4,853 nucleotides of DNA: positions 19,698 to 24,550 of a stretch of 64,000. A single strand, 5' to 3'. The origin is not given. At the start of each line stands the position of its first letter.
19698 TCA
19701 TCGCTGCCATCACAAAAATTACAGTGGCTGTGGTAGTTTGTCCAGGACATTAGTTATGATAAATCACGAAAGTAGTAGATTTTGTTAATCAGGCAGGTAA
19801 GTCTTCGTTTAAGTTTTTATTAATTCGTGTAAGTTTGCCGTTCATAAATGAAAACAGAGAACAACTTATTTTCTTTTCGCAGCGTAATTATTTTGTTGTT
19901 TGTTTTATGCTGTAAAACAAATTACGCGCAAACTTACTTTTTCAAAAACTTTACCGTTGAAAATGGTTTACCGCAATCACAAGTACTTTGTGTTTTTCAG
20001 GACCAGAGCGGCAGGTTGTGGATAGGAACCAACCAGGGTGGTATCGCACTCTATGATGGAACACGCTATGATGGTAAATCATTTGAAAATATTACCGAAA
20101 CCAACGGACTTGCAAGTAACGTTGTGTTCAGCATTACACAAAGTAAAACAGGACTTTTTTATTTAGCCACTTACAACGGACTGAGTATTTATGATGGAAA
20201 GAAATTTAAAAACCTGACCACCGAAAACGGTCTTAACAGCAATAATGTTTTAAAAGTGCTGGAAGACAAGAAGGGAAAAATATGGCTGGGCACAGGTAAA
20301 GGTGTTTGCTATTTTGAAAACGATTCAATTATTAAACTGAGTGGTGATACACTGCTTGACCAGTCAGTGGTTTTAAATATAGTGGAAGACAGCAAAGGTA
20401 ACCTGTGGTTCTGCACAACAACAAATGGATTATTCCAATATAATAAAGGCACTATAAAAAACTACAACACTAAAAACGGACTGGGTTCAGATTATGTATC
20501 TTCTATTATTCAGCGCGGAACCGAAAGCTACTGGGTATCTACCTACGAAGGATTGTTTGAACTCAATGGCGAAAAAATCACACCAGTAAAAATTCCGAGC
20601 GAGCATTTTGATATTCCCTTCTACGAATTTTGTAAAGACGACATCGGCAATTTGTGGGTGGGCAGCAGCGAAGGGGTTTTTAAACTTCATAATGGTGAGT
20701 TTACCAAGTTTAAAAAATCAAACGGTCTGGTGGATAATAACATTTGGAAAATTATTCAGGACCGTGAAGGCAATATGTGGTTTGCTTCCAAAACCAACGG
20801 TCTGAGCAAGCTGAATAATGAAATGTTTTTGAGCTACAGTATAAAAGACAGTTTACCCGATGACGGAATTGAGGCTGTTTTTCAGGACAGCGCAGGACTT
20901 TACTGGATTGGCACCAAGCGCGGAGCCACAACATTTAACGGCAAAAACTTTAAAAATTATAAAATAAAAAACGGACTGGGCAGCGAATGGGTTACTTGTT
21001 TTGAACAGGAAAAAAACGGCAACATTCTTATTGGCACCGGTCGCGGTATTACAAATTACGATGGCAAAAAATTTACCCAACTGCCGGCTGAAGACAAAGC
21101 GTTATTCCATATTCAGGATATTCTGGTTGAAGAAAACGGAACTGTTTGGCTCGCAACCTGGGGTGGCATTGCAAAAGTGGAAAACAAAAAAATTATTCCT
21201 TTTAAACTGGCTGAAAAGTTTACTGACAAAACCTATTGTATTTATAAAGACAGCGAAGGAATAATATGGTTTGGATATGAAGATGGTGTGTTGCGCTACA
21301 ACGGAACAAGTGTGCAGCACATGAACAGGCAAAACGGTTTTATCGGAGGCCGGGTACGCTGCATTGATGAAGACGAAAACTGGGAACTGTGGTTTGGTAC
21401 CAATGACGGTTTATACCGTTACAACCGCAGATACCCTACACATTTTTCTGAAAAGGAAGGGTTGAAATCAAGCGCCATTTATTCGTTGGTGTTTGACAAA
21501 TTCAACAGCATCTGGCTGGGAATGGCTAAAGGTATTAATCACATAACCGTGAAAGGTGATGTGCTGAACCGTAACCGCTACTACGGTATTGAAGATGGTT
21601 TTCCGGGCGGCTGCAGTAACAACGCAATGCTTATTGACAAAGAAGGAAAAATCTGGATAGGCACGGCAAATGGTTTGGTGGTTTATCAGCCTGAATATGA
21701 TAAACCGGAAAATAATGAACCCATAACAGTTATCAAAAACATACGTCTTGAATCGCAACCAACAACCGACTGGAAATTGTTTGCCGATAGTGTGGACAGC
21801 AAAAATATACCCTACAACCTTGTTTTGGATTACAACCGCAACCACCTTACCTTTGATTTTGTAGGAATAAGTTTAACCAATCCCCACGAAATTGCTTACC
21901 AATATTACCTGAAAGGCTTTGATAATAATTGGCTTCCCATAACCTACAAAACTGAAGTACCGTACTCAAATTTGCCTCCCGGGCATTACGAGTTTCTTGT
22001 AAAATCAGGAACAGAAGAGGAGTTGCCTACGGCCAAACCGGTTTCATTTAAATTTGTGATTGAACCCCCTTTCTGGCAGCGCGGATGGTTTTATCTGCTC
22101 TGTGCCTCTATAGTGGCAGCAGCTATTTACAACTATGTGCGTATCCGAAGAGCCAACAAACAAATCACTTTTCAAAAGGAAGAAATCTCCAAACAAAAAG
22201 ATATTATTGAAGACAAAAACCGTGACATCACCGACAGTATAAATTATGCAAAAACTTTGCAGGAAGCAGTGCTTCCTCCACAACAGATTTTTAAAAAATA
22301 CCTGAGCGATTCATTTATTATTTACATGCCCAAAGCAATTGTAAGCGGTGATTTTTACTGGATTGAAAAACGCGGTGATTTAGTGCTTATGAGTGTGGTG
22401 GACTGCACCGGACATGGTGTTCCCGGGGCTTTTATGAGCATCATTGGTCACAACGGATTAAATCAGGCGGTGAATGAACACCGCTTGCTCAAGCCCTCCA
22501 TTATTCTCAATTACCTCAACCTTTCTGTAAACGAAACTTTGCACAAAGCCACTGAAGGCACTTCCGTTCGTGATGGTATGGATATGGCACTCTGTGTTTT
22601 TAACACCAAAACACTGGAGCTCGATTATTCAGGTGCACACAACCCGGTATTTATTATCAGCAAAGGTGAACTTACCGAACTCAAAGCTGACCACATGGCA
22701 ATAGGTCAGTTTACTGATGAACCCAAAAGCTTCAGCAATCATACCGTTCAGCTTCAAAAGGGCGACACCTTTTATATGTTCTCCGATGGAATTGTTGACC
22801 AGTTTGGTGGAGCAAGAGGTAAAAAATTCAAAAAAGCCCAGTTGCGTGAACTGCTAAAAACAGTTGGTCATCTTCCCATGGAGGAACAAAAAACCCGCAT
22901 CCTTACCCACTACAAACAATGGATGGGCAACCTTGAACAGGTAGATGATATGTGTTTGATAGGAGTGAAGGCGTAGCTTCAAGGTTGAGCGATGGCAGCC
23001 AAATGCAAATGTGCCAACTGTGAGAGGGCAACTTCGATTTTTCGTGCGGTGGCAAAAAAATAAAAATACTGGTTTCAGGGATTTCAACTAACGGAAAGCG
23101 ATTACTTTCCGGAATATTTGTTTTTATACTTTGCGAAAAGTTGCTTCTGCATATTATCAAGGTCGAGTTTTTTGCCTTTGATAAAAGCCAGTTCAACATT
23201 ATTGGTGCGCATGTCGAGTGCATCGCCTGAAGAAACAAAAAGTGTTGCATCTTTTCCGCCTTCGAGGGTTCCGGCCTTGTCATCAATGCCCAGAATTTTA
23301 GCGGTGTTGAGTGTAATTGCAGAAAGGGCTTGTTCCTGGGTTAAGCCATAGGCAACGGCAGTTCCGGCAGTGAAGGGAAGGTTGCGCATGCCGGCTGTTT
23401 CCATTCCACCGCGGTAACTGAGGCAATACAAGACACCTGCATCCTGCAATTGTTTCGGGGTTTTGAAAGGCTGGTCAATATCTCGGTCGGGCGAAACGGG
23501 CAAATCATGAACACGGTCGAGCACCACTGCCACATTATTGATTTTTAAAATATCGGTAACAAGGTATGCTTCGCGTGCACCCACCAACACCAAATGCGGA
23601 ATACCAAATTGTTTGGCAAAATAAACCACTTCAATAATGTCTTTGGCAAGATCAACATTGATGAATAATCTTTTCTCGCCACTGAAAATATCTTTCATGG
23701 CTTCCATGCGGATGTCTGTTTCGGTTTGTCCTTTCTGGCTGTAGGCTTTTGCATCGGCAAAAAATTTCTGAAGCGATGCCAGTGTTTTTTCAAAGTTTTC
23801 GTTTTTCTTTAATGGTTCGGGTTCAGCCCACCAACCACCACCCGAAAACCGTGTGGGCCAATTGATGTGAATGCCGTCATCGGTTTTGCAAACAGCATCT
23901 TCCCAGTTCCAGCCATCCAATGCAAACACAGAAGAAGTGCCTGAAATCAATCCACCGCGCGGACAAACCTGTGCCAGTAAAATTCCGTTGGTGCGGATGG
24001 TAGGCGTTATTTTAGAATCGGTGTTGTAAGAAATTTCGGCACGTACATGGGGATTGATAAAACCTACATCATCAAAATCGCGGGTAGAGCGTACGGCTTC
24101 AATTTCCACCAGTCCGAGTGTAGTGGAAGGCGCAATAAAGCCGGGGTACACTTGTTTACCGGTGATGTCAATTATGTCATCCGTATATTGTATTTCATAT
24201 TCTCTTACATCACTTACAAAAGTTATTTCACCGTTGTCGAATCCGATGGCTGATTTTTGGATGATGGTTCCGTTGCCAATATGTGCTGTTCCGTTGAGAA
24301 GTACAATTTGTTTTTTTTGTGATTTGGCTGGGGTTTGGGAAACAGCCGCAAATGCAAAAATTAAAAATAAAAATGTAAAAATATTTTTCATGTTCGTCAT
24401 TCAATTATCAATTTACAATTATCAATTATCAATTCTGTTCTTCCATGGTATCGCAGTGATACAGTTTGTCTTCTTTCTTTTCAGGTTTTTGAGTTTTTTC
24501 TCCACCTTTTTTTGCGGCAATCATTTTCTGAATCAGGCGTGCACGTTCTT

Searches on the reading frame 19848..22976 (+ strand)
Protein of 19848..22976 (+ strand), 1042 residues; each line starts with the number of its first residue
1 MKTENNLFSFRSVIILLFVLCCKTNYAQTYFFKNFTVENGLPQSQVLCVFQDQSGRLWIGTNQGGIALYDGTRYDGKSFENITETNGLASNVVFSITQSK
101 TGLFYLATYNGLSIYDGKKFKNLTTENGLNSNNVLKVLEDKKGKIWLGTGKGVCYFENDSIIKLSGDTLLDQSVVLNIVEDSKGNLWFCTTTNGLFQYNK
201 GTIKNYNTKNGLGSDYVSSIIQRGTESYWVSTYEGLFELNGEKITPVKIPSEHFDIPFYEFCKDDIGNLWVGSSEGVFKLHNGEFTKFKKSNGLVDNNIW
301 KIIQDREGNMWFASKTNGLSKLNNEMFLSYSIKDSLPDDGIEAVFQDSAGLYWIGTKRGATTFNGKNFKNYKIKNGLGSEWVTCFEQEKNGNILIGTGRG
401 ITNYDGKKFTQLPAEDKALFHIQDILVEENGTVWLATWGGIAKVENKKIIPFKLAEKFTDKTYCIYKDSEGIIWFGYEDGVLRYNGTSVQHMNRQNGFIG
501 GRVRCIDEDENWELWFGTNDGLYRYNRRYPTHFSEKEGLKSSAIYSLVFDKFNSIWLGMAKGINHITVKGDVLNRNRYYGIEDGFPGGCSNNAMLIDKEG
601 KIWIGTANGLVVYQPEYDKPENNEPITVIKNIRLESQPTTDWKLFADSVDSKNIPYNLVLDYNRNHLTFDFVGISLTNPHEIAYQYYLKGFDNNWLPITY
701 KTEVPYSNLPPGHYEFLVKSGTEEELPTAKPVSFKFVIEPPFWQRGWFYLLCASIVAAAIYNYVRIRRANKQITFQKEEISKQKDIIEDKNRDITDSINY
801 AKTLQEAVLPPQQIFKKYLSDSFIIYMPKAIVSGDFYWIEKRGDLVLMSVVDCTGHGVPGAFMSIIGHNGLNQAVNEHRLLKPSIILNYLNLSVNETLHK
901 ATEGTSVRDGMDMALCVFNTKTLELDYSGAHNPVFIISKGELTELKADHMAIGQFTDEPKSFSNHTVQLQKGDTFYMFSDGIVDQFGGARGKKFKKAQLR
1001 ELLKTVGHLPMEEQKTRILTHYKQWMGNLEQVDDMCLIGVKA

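Call 85: search_protein_families(library=pfam, proteins=[window:19848-22976:+], max_evalue=0.00001)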
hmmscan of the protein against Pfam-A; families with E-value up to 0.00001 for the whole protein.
window:19848-22976:+ (1042 aa): 3 families
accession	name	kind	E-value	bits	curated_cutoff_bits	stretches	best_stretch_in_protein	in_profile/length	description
PF07494.17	Reg_prop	-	3.8e-49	158.8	20.4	0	40-62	1-23/24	Two component regulator propeller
PF07228.17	SpoIIE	-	4.7e-26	92.4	25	1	845-1041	4-190/192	Stage II sporulation protein E (SpoIIE)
PF07495.19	Y_Y_Y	-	7.3e-10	39.1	26.6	1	677-735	3-61/65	Y_Y_Y domain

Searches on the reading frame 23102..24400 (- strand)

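Call 85: search_protein_families(library=pfam, proteins=[window:23102-24400:-], max_evalue=0.00001)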
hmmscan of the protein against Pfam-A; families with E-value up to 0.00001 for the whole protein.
window:23102-24400:- (432 aa): 2 families
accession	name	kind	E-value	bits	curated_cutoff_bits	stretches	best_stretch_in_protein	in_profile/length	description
PF01979.26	Amidohydro_1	-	2.1e-10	40.8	25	1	272-410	193-343/345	Amidohydrolase family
PF07969.17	Amidohydro_3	-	1.4e-06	28.5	29.7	0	353-401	407-455/472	Amidohydrolase family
